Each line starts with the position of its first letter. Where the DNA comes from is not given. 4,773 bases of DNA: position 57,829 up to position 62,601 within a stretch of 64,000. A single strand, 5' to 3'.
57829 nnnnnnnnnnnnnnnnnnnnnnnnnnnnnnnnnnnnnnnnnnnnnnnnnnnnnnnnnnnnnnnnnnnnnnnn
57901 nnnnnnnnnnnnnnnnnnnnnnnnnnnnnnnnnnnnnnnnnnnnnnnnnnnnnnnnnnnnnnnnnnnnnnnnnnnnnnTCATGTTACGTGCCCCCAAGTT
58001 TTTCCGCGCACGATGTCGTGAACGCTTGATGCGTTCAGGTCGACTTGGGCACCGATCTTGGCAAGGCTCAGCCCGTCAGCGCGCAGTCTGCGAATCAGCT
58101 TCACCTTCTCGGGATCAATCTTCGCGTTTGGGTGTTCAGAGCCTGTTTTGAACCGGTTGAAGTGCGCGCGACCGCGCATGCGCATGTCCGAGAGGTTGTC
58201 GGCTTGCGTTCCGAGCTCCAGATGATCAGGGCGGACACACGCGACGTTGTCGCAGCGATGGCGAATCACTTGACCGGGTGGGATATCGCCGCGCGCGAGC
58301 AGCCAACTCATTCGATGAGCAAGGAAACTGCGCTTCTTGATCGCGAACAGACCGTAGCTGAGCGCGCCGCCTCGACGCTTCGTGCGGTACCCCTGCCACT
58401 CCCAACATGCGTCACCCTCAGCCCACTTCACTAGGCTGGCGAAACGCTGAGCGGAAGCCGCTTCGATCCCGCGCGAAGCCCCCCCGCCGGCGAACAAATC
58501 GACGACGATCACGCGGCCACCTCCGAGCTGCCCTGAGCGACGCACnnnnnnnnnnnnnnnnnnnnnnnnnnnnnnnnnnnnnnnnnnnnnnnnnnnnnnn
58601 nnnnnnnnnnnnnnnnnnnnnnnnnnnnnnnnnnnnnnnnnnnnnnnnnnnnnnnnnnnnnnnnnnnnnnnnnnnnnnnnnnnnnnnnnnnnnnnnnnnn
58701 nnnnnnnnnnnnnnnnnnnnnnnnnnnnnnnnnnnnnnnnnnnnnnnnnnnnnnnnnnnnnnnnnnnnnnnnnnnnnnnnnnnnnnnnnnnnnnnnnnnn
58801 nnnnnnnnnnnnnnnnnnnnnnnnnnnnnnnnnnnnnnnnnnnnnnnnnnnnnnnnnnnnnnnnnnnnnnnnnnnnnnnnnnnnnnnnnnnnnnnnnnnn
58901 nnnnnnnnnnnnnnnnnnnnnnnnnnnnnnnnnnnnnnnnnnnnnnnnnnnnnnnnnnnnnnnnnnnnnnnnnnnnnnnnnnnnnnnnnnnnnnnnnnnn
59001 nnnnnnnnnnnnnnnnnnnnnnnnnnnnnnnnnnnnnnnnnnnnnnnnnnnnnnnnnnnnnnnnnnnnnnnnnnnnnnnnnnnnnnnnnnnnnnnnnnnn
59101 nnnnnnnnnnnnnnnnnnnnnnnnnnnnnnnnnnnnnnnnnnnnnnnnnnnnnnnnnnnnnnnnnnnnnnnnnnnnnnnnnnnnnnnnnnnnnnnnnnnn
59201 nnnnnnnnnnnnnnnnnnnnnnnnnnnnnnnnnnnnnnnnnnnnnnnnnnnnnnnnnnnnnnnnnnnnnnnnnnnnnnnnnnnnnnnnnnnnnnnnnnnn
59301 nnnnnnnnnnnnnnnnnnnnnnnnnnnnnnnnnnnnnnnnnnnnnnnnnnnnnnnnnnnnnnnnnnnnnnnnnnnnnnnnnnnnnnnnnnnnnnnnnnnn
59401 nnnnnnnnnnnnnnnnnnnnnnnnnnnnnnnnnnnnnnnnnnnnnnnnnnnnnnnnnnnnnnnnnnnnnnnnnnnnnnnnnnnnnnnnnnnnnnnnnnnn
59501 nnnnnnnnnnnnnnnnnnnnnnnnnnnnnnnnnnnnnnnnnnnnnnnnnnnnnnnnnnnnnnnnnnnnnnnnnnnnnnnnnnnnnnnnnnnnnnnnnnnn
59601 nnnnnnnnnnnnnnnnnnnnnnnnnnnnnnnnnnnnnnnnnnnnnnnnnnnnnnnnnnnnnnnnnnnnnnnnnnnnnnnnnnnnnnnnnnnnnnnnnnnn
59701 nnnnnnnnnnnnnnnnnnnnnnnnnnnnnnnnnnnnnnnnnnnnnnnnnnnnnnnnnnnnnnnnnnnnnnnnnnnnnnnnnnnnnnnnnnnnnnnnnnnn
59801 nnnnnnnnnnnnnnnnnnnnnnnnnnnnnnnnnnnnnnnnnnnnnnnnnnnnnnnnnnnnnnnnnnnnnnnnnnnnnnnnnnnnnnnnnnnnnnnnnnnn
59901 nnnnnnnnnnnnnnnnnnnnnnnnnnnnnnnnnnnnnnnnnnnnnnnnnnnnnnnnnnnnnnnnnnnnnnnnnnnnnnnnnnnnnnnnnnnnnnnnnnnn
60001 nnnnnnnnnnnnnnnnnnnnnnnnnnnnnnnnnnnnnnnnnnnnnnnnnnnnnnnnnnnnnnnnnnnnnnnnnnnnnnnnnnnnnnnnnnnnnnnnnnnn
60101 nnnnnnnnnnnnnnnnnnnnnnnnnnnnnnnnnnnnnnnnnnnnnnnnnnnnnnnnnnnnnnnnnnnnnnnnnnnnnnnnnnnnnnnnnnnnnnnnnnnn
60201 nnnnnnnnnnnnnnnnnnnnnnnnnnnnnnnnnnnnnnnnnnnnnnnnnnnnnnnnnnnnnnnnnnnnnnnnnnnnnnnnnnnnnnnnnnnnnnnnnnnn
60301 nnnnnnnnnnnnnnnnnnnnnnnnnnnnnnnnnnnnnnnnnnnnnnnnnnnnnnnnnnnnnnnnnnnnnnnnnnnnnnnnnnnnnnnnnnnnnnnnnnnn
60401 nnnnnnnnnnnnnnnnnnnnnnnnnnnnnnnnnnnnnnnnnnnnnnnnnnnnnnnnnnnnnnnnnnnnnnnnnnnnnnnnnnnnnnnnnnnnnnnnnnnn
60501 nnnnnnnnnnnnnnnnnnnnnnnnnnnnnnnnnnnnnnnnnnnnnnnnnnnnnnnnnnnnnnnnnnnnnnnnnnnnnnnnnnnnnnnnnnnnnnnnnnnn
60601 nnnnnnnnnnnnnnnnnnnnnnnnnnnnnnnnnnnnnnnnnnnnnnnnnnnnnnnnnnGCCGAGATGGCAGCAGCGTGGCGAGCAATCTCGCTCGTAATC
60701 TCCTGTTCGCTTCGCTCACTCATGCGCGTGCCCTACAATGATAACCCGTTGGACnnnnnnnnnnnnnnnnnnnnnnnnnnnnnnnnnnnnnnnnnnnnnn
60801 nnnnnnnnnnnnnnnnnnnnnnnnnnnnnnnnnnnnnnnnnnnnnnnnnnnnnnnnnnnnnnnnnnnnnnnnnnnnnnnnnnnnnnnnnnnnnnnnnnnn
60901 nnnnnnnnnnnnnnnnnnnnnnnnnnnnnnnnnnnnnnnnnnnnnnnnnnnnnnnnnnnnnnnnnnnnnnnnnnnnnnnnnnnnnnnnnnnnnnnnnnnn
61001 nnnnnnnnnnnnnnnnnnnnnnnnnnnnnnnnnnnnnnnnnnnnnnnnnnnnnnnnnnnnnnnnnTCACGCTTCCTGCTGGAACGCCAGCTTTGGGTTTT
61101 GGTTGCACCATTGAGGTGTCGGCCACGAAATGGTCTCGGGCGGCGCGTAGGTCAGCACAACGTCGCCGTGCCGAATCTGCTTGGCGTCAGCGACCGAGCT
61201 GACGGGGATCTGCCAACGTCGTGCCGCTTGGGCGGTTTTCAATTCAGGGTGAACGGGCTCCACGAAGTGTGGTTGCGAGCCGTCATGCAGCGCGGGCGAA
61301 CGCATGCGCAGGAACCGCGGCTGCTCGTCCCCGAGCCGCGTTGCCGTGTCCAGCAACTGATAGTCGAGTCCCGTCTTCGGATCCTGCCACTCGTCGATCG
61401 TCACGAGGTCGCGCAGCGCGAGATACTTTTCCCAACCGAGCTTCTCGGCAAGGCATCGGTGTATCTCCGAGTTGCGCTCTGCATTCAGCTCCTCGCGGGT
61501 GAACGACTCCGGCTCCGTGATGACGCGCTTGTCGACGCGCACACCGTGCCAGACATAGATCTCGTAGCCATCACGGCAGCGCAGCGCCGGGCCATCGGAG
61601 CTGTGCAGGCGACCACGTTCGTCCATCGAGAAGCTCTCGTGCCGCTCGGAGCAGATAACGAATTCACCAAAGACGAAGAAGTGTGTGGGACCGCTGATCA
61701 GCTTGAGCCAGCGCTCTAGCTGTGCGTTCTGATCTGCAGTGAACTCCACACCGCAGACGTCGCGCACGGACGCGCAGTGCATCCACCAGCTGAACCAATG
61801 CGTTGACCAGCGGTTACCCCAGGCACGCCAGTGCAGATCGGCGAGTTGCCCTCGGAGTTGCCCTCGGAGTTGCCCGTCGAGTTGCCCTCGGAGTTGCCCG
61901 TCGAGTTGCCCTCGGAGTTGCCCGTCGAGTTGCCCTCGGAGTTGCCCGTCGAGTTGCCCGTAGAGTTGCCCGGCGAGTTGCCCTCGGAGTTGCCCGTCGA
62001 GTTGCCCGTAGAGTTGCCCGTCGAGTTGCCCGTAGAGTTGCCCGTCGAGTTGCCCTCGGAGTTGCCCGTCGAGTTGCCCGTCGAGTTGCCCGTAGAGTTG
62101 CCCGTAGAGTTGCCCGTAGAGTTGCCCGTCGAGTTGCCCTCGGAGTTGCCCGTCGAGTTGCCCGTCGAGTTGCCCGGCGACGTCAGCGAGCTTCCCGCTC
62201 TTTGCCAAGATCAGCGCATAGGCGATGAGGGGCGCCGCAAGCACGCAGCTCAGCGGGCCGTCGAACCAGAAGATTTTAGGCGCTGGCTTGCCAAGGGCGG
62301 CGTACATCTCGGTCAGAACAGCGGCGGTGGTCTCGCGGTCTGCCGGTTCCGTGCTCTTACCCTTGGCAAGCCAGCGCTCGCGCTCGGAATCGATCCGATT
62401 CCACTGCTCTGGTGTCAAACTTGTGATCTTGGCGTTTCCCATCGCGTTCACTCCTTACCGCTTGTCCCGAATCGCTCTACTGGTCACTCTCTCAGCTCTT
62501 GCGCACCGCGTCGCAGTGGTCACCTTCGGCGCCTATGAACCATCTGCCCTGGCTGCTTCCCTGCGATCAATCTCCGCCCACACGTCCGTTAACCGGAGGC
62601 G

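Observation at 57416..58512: An HNH endonuclease ORF begins with a canonical C5-methylase motif I and sits directly upstream of a stripped-down methylase-like gene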

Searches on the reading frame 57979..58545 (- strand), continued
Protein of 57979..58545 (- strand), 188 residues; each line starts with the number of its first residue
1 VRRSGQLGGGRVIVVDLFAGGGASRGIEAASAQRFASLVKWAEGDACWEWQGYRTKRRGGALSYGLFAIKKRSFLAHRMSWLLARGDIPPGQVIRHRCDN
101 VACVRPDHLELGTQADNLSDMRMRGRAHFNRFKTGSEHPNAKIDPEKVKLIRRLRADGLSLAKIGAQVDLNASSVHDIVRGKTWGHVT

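Call 90: search_protein_families(library=pfam, proteins=[L010:4630-5070:+], max_evalue=0.01)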
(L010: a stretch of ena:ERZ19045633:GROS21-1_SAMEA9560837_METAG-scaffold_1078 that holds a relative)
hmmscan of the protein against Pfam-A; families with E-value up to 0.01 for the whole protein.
L010:4630-5070:+ (146 aa): 1 family
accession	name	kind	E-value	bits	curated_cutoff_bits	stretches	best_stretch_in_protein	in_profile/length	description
PF25680.1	Mom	-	0.00082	19.5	27.1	1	2-115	3-130/202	Mom protein family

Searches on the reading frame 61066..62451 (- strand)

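Call 90: search_protein_families(library=pfam, proteins=[window:61066-62451:-], max_evalue=0.01)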
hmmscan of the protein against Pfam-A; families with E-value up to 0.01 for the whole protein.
window:61066-62451:- (461 aa): 1 family
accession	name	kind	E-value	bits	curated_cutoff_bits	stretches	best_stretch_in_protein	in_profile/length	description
PF20530.3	DUF6745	-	2.7e-18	66.4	27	1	237-417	21-195/206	Domain of unknown function (DUF6745)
